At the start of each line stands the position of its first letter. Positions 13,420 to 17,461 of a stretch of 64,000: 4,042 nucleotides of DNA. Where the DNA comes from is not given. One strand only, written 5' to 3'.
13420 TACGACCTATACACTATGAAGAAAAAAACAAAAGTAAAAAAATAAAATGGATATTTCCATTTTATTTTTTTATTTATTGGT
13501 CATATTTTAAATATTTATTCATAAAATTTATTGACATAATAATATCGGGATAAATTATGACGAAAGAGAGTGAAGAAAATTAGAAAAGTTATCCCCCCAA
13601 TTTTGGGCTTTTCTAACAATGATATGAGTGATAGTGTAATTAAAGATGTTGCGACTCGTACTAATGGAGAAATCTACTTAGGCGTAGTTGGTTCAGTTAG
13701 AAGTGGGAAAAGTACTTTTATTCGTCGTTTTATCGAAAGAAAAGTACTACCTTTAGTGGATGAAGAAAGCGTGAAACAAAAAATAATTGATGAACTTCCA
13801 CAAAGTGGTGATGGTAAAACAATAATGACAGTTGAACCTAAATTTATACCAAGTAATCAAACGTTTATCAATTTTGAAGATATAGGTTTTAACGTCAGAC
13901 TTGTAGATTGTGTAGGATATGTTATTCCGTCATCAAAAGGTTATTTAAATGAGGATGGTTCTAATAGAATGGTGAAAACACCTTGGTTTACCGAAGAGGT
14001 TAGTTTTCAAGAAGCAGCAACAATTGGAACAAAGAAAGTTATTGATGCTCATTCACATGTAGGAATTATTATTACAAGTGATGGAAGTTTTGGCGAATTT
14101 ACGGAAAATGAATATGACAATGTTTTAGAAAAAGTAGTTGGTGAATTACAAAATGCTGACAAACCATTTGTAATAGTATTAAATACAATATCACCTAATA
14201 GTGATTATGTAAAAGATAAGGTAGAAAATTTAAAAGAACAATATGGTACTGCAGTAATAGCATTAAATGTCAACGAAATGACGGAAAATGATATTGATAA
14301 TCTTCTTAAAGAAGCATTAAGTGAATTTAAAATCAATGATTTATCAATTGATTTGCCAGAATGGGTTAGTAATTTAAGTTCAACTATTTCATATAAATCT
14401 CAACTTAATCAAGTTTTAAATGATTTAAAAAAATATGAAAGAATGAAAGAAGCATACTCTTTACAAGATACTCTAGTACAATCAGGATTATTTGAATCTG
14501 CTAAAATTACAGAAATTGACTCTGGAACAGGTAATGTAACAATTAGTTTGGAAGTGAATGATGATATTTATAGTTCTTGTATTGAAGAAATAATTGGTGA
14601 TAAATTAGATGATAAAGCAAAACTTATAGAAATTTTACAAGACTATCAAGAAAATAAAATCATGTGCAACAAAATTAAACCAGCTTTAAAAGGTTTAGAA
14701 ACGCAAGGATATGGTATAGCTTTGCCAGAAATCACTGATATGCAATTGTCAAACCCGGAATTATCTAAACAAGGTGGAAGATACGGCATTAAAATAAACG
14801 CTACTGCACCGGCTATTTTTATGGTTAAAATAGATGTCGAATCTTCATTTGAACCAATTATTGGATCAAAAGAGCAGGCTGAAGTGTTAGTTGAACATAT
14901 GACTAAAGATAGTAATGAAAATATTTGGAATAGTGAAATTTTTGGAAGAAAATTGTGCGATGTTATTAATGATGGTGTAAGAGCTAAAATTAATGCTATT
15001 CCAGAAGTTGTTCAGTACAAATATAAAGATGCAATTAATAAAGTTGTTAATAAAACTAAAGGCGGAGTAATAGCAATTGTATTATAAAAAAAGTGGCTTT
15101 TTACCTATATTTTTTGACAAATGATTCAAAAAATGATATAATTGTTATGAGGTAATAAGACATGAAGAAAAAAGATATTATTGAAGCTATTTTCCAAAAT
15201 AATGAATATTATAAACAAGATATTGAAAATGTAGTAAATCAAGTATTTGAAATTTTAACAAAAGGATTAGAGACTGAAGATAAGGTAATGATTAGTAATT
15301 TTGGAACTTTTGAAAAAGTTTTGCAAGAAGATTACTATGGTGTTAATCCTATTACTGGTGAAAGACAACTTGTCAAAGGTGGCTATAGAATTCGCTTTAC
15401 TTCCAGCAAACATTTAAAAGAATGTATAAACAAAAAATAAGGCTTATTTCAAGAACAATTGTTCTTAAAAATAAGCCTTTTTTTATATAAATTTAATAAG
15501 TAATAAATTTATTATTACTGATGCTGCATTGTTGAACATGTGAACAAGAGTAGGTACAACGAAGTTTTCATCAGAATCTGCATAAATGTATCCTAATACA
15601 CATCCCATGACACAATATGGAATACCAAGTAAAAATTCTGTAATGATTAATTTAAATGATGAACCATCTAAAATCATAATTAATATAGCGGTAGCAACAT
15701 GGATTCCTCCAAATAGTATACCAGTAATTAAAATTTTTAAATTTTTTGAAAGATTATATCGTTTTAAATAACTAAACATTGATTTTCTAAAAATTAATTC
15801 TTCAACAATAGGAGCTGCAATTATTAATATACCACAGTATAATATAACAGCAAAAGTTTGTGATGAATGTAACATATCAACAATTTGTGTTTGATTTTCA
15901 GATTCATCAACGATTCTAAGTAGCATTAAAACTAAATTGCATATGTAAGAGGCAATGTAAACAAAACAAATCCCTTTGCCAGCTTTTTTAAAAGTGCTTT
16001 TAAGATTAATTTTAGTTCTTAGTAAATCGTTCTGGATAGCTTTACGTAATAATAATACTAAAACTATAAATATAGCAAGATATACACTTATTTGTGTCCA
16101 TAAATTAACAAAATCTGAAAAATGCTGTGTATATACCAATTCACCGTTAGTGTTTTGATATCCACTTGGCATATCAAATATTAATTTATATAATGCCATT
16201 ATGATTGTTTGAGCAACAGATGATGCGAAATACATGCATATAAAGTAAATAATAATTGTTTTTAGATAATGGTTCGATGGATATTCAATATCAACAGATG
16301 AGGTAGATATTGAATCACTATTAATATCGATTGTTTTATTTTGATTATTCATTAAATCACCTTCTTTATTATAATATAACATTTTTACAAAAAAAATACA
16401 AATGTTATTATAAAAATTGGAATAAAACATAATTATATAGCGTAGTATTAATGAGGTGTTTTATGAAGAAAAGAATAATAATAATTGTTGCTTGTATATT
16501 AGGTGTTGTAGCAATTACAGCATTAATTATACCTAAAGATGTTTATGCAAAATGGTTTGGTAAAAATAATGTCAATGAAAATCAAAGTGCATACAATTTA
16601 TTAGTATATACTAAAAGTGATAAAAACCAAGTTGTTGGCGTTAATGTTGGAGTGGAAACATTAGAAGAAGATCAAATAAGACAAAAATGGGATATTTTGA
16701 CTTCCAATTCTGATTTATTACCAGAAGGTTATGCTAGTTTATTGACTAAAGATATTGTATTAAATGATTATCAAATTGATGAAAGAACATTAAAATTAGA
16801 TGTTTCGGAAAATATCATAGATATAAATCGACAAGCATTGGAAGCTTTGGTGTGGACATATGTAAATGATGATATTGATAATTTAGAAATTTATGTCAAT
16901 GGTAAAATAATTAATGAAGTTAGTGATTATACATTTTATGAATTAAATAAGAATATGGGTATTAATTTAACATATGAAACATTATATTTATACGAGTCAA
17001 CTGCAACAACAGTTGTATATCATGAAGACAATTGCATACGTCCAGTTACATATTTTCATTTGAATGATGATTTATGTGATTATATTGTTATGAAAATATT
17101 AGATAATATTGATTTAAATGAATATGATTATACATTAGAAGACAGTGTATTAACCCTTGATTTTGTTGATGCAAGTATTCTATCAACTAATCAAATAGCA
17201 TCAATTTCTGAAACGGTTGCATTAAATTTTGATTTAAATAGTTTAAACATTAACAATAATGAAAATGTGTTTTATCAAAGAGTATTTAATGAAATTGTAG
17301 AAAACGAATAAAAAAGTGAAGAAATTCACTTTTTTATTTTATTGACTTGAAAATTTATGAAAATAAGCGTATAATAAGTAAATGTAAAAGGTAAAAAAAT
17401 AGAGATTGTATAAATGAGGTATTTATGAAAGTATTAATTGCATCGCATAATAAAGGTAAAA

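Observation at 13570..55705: Dispersed, streamlined mother-cell sporulation toolkit in a Mollicutes-like genome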

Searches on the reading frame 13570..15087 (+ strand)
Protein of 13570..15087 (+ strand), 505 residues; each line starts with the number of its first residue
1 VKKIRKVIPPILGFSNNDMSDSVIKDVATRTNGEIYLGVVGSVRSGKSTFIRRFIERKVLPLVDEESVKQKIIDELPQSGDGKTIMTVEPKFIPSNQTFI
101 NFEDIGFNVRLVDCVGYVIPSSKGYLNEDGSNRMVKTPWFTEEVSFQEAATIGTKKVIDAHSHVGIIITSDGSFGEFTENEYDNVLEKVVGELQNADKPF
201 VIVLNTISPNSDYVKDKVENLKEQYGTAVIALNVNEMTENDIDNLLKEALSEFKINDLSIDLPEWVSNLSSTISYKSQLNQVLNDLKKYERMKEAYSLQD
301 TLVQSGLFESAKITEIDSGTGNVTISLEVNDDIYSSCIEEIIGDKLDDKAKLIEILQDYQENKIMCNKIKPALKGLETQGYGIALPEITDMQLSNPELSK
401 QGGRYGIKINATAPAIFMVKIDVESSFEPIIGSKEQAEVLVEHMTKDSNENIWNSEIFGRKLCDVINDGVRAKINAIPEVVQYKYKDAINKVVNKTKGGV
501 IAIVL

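Call 3: search_protein_families(library=ncbifam, proteins=[window:13570-15087:+], max_evalue=0.01)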
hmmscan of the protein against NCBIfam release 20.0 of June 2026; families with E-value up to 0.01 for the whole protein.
window:13570-15087:+ (505 aa): 2 families
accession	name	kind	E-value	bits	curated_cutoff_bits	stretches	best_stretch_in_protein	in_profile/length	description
TIGR02836.1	spore_IV_A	equivalog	2e-149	498.7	459.9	1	23-505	6-492/492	stage IV sporulation protein A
TIGR00231.1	small_GTP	domain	7.5e-05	22.6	42.5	1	34-78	3-47/164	GTP-binding protein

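Call 4: search_protein_families(library=pfam, proteins=[window:13570-15087:+], max_evalue=0.01)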
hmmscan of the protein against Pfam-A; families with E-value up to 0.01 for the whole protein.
window:13570-15087:+ (505 aa): 6 families
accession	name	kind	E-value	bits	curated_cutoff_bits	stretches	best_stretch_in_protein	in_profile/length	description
PF09547.16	SpoIVA_ATPase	-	3e-92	308.8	26.6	1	22-253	5-236/237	Stage IV sporulation protein A, ATPase domain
PF20438.3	SpoIVA_middle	-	3e-43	148.4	25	1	255-432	1-179/179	Stage IV sporulation protein A, middle domain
PF20439.3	SpoIVA_C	-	9.2e-19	67.8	25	1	433-505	1-76/76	Sporulation stage IV protein A, C-terminal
PF15583.11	Imm68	-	0.0044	17.8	29.6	0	429-493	8-73/152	Immunity protein 68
PF01926.29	MMR_HSR1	-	0.0062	17.1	21.9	0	38-205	3-112/113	50S ribosome-binding GTPase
PF00350.29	Dynamin_N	-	0.0077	16.7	27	0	38-61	2-25/168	Dynamin family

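Call 6: find_related_loci(query=window:13570-15087:+, collection=genome_contigs, flank=3000)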
Query window:13570-15087:+ (505 aa) in genome_contigs; peptide patterns used: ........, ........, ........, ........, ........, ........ (x = any residue, [..] = any of these).
73 stretches matched a pattern, but none encodes a relative of the query by tblastn (E <= 1e-3).

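Call 10: find_encoding_contigs(protein=window:13570-15087:+, flank=3000, max_places=6)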
Protein window:13570-15087:+ (505 aa): no gene with exactly this product is on record in the collection.

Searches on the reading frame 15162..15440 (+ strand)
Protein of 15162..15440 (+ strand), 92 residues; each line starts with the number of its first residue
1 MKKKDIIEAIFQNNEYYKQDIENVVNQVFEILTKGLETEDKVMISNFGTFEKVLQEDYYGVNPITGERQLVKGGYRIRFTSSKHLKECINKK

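Call 3: search_protein_families(library=ncbifam, proteins=[window:15162-15440:+], max_evalue=0.01)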
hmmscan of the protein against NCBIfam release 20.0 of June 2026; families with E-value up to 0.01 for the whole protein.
window:15162-15440:+ (92 aa): 7 families
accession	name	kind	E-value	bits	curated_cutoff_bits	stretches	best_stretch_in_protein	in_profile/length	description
NF001401.0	PRK00285.1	equivalog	8.8e-14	51.5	111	1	2-91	7-96/103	integration host factor subunit alpha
NF001222.0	PRK00199.1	equivalog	1.2e-11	44.6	115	1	1-91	1-92/95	integration host factor subunit beta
TIGR00988.1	hip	equivalog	3.2e-11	43.4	119.95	1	1-91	1-92/94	integration host factor subunit beta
TIGR00987.1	himA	equivalog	1.1e-10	41.8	120.25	1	2-90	3-91/96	integration host factor subunit alpha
NF008023.0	PRK10753.1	equivalog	6e-06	26.5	162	1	1-89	1-89/90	nucleoid-associated protein HU-alpha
NF007945.0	PRK10664.1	equivalog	0.00013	22.4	157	1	1-90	1-90/90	nucleoid-associated protein HU-beta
TIGR01201.1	HU_rel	subfamily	0.00029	20.8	68.6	1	1-89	31-119/170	HU family DNA-binding protein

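Call 4: search_protein_families(library=pfam, proteins=[window:15162-15440:+], max_evalue=0.01)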
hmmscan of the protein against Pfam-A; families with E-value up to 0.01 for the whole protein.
window:15162-15440:+ (92 aa): 1 family
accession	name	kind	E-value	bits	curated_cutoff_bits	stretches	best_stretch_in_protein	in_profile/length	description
PF00216.26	Bac_DNA_binding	-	5.7e-23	81.4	22.4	1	1-90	1-90/90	Bacterial DNA-binding protein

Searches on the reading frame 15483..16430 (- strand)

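Call 3: search_protein_families(library=ncbifam, proteins=[window:15483-16430:-], max_evalue=0.01)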
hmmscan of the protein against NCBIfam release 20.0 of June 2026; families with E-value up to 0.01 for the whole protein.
window:15483-16430:- (315 aa): 2 families
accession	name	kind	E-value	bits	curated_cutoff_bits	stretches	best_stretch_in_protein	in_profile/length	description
NF046050.1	CPBP_fam_MroQ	equivalog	1.2e-12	47.8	270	1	112-311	45-227/243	intramembrane glutamic endopeptidase MroQ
NF033192.3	CPBP_JDVT_MrtJ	equivalog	1.5e-06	28.8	75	1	201-305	3-96/98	JDVT-CTERM system glutamic-type intramembrane protease MrtJ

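Call 4: search_protein_families(library=pfam, proteins=[window:15483-16430:-], max_evalue=0.01)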
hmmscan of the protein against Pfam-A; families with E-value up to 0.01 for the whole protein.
window:15483-16430:- (315 aa): 1 family
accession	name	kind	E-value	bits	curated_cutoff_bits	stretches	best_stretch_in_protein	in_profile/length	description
PF02517.21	Rce1-like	-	2.2e-16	60.3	22.4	1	195-302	4-92/93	Type II CAAX prenyl endopeptidase Rce1-like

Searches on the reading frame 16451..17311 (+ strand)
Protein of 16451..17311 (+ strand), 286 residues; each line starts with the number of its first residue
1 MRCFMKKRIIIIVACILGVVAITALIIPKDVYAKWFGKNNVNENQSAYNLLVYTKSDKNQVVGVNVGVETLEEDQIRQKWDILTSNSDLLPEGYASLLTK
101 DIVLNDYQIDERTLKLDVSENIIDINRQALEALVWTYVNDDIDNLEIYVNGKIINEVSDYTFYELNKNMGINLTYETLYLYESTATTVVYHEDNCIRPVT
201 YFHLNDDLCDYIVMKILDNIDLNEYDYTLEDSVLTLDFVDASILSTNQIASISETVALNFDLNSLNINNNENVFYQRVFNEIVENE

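Call 3: search_protein_families(library=ncbifam, proteins=[window:16451-17311:+], max_evalue=0.01)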
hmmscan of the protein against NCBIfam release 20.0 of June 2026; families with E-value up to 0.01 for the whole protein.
window:16451-17311:+ (286 aa): 0 families

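Call 4: search_protein_families(library=pfam, proteins=[window:16451-17311:+], max_evalue=0.01)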
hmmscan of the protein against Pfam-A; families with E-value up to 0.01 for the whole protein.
window:16451-17311:+ (286 aa): 0 families

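Call 56: find_homologous_proteins(query=window:16451-17311:+, max_evalue=0.00001)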
Query window:16451-17311:+ (286 aa): 43 proteins with E <= 0.00001 among 960 candidates.
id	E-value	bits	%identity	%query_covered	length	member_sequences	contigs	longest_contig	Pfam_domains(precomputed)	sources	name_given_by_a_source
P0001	2.2e-172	590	98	99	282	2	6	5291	-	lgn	-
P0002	1.0e-149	516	85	99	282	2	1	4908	-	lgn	-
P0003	2.4e-140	485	78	99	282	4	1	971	PF10646.15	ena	-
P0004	2.7e-120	419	69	99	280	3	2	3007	-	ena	-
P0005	1.6e-118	413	69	98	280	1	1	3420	-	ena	-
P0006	1.7e-118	413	69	98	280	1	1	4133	-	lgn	-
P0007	3.7e-118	412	69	98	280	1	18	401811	-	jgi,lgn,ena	-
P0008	4.5e-118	412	69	99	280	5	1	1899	-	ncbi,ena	-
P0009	5.1e-118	412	69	98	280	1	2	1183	-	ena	-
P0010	6.1e-118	411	69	97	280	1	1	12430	-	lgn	-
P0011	2.1e-117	410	68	98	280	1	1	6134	-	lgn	-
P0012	2.2e-117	410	68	98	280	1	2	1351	-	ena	-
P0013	4.2e-117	409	69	98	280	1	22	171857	-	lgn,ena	-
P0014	1.6e-114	400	68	98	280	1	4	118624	-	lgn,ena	-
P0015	3.7e-112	392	69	94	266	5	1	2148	-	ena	-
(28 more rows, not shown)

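Call 61: search_solved_structures(query=A2, max_evalue=1, show_alignments=1)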
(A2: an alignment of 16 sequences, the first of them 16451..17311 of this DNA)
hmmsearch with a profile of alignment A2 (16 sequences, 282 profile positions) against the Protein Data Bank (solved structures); distinct sequences matched with E-value up to 1: 3.
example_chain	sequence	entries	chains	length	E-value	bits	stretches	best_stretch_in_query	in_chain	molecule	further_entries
6gzb_A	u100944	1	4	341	2.1e-07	33.9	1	35-201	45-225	Spore germination protein GerM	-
6gz8_A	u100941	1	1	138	5e-05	26.1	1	47-168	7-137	Spore germination protein GerM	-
2atc_B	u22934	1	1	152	0.46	13.1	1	119-157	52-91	ASPARTATE CARBAMOYLTRANSFERASE, REGULATORY CHAIN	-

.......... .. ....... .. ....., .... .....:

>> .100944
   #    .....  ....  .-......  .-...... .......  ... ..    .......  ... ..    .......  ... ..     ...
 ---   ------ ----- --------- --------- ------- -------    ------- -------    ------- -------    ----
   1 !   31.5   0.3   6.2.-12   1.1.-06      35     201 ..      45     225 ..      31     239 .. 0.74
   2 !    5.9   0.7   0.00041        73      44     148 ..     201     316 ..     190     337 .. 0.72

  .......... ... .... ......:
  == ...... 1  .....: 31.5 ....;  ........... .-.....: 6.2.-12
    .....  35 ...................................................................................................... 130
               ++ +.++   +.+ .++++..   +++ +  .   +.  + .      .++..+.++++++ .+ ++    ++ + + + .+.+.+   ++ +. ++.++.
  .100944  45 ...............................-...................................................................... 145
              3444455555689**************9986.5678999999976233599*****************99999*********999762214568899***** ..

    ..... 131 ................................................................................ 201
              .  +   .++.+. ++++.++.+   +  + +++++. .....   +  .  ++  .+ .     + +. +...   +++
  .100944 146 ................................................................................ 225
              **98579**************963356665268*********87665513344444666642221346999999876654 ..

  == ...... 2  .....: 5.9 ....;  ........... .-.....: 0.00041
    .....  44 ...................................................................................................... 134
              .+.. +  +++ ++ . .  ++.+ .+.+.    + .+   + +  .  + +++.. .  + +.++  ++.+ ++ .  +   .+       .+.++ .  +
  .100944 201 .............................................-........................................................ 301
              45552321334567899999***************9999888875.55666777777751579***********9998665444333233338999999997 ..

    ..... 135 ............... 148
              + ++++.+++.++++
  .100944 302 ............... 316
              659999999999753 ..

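Call 66: find_encoding_contigs(protein=P0002, flank=5000, max_places=2)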
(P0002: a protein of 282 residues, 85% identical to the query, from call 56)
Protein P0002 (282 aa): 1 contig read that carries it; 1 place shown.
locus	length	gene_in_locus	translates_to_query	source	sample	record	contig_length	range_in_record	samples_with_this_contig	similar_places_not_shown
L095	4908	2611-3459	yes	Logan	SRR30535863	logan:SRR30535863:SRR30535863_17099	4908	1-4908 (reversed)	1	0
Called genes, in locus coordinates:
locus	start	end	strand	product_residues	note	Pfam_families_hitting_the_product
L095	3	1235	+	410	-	?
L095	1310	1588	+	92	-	PF00216:Bac_DNA_binding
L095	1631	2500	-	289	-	PF02517:Rce1-like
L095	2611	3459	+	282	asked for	-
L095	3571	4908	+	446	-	?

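Call 67: find_encoding_contigs(protein=P0007, flank=10000, max_places=2)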
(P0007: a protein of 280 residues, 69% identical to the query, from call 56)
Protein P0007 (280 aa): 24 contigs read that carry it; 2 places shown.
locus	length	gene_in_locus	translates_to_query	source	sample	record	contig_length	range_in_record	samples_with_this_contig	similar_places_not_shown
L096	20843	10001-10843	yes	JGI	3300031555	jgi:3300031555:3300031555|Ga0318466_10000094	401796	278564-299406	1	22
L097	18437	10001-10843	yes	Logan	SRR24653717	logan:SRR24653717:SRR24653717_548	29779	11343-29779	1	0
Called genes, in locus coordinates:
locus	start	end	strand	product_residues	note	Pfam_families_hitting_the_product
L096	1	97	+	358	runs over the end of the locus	-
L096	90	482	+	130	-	-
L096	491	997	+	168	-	PF01252:Peptidase_A8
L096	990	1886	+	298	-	PF01479:S4 (weak), PF00849:PseudoU_synth_2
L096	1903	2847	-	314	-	PF11858:DUF3378, PF01351:RNase_HII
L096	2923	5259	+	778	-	PF00488:MutS_V, PF01713:Smr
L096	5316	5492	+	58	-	-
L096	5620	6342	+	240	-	PF02661:Fic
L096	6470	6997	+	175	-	PF04167:DUF402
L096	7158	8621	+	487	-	PF09547:SpoIVA_ATPase, PF20438:SpoIVA_middle, PF20439:SpoIVA_C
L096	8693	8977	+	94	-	PF00216:Bac_DNA_binding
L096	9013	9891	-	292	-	PF02517:Rce1-like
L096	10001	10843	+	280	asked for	-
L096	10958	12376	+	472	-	PF01725:Ham1p_like, PF01633:Choline_kinase (weak), PF01636:APH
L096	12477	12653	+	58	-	PF01165:Ribosomal_S21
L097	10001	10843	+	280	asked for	-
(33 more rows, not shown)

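Call 70: predict_structure(alignment_id=A2)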
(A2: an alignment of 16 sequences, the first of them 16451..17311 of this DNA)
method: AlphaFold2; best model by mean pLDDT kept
length: 286 residues; sequences in the alignment: 16
mean_pLDDT: 82.9   pTM: 0.76
mean pLDDT of the five models: 82.9, 77.8, 77.0, 75.3, 74.4
residues with pLDDT >= 90: 165; 70-90: 61; 50-70: 29; < 50: 31
segments of 3 or more residues with pLDDT < 50: 1-8, 26-35, 37-45, 283-286
pLDDT, mean of each block of 10 residues (from residue 1): 43 57 48 43 59 95 92 92 81 91 95 97 95 95 96 94 94 91 93 95 93 86 83 89 85 94 87 81 47
secondary structure, 60 per line:
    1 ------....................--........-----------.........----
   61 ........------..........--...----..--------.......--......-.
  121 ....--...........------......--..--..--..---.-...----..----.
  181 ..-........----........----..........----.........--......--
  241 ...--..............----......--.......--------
elements in order: H7-26 H29-36 E48-56 E61-68 H75-84 E104-110 E113-118 H120-124 H127-137 E144-149 E184-191 E196-203 H208-217 E225-230 E233-238 H246-259 E264-269 E272-278

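Call 73: fold_search(model_id=the predicted structure, library=pdb)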
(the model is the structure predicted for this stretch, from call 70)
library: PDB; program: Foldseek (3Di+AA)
matches with E <= 10: 383; with E <= 0.001: 5
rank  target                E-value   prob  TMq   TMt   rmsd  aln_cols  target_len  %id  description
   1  6gzb_D                8.9e-16  1.00  0.66  0.67   3.8       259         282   19  Tandem GerMN domains of the sporulation protein GerM from Bacillus subtilis (released 2018-10-10)
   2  6gzb_A                3.3e-15  1.00  0.67  0.66   3.9       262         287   19  Tandem GerMN domains of the sporulation protein GerM from Bacillus subtilis (released 2018-10-10)
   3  6gzb_C                6.5e-15  1.00  0.66  0.66   3.7       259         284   19  Tandem GerMN domains of the sporulation protein GerM from Bacillus subtilis (released 2018-10-10)
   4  6gzb_B                9.3e-15  1.00  0.68  0.69   3.7       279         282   19  Tandem GerMN domains of the sporulation protein GerM from Bacillus subtilis (released 2018-10-10)
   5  6gz8                  6.1e-06  1.00  0.39  0.79   2.1       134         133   18  First GerMN domain of the sporulation protein GerM from Bacillus subtilis (released 2018-10-10)
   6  5j7r_A                1.5e-02  0.98  0.28  0.50  15.9       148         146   17  2.5 Angstrom Crystal Structure of Putative Lipoprotein from Clostridium perfringens (released 2016-04-20)
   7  5j7r_C                3.2e-02  0.97  0.27  0.49  15.2       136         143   17  2.5 Angstrom Crystal Structure of Putative Lipoprotein from Clostridium perfringens (released 2016-04-20)
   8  5j7r_B                3.2e-02  0.96  0.28  0.49  16.7       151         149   18  2.5 Angstrom Crystal Structure of Putative Lipoprotein from Clostridium perfringens (released 2016-04-20)
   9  8rjx_MODEL_1_A        3.7e-02  0.35  0.14  0.21  15.7       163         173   12  Solution structure of osmoregulator OsmY from E. coli. (released 2024-07-03)
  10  6v4v                  5.6e-02  0.35  0.15  0.26  14.7       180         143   13  The crystal structure of BonA from Acinetobacter baumannii (released 2021-06-02)
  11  3vse_A                6.7e-02  0.28  0.16  0.12  12.6       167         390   12  Crystal structure of methyltransferase (released 2013-04-10)
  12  3vse_C                8.5e-02  0.20  0.15  0.11  12.4       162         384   11  Crystal structure of methyltransferase (released 2013-04-10)
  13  3vse_B                8.5e-02  0.13  0.13  0.10  12.7       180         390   10  Crystal structure of methyltransferase (released 2013-04-10)
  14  6xmv                  1.4e-01  0.21  0.15  0.14  15.6       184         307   10  The crystal structure of Neisseria gonorrhoeae DolP (NGO1985) (released 2021-11-17)
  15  3vse_D                2.1e-01  0.13  0.15  0.11  12.1       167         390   12  Crystal structure of methyltransferase (released 2013-04-10)
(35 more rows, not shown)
